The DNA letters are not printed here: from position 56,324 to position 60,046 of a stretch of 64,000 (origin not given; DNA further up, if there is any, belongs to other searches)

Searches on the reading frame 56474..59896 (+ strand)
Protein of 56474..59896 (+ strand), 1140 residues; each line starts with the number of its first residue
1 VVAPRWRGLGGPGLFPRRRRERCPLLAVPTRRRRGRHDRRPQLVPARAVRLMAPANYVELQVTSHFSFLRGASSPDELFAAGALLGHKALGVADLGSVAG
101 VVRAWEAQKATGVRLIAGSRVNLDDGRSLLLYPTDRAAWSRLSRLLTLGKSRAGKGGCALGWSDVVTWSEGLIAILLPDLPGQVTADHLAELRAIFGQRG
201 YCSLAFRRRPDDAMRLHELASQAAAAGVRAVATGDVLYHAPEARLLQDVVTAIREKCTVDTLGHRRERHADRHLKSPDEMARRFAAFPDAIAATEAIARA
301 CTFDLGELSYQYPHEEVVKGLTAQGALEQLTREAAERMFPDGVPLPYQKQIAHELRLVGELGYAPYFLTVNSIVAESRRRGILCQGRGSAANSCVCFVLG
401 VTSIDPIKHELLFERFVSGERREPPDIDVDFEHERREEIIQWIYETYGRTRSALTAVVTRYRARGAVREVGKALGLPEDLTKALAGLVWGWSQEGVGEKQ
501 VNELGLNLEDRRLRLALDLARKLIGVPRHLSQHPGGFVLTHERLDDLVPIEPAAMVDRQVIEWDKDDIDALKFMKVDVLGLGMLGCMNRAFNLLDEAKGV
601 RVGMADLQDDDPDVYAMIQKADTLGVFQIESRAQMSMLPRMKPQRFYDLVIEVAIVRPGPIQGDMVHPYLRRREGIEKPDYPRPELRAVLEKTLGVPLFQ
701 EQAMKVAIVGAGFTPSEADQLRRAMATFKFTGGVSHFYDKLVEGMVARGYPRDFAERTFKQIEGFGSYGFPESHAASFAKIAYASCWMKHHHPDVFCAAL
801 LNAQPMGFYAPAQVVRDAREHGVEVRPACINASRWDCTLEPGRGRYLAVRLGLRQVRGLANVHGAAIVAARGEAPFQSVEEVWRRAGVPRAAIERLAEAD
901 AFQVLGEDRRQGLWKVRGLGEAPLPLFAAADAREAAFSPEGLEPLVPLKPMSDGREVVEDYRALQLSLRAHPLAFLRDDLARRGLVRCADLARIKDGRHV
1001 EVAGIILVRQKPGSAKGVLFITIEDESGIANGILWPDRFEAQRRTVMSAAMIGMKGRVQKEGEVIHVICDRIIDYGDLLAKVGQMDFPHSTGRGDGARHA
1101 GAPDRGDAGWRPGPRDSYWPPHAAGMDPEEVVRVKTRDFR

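Call 30: search_protein_families(library=pfam, proteins=[window:56474-59896:+], max_evalue=0.01)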
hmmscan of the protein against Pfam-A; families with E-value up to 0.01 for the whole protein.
window:56474-59896:+ (1140 aa): 5 families
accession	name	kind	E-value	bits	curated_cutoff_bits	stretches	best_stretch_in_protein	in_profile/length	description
PF07733.18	DNA_pol3_alpha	-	1.9e-83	280.5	23.9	1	327-580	3-260/260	Bacterial DNA polymerase III alpha NTPase domain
PF17657.6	DNA_pol3_finger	-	2.7e-55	186.7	22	1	583-748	1-165/166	Bacterial DNA polymerase III alpha subunit finger domain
PF14579.12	HHH_6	-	8.8e-23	80.8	25.6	1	822-911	1-89/90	Helix-hairpin-helix motif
PF01336.31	tRNA_anti-codon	-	9.1e-09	35.6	27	1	1000-1073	1-73/75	OB-fold nucleic acid binding domain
PF02811.25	PHP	-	2.4e-08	34.9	26.4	1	60-184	2-129/164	PHP domain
